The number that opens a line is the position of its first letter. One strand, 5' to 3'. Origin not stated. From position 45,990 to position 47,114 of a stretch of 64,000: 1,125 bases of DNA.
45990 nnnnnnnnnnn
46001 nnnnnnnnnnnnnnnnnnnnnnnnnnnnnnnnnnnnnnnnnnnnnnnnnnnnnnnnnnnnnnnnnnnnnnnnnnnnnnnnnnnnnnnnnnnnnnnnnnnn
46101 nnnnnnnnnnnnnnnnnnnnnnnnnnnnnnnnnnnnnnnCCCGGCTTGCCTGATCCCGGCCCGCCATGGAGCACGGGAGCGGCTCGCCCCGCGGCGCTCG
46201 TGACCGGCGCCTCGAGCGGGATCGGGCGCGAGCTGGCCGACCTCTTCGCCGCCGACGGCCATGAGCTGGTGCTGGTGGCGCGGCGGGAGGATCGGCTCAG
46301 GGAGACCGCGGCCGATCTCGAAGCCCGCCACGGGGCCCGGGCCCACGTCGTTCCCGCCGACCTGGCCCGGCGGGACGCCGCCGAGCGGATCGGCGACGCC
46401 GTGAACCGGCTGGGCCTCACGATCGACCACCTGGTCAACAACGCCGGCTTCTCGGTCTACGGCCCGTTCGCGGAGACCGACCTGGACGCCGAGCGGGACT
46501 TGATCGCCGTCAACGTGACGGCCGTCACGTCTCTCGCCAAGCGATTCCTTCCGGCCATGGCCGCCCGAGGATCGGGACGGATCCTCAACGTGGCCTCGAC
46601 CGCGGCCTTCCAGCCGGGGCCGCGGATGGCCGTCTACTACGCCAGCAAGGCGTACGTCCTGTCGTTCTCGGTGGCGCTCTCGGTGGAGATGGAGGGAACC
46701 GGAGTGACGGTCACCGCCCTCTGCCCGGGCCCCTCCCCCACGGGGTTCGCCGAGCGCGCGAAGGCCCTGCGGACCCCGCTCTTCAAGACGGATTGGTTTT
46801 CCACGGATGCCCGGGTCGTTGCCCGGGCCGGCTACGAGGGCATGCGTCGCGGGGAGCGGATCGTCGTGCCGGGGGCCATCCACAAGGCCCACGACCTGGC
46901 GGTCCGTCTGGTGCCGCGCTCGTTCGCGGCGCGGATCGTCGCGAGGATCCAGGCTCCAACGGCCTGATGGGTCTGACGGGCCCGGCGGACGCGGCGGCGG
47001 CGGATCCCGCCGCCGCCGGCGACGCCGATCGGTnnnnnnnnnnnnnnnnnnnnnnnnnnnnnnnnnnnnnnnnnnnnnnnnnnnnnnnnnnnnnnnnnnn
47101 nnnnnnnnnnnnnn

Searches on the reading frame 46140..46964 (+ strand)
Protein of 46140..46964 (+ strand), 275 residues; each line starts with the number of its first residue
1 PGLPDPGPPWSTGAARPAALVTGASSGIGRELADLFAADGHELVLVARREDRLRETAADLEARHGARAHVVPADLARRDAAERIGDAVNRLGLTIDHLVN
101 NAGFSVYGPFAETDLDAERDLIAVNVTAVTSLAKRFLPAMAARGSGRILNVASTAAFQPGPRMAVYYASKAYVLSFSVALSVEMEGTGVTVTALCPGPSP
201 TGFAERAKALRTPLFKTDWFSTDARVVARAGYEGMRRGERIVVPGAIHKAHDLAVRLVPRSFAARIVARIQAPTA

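Call 41: search_protein_families(library=pfam, proteins=[window:46140-46964:+], max_evalue=0.001)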
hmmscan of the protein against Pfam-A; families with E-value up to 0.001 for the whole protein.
window:46140-46964:+ (275 aa): 6 families
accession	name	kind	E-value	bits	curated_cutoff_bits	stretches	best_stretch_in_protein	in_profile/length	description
PF00106.31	adh_short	-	8.3e-49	166.1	26.6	1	18-206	2-189/195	short chain dehydrogenase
PF13561.12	adh_short_C2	-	7.2e-35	121.1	27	1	23-209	1-186/236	Enoyl-(Acyl carrier protein) reductase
PF08659.16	KR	-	2.3e-12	47.7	22.6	1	20-174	4-157/180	KR domain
PF01370.27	Epimerase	-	7.2e-06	26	20.9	1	19-162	1-124/240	NAD dependent epimerase/dehydratase family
PF13460.12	NAD_binding_10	-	6e-05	23.4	27.2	1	23-197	1-144/184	NAD(P)H-binding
PF23441.1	SDR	-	0.00015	21.7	27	1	17-200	8-195/258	SDR-like rossmann domain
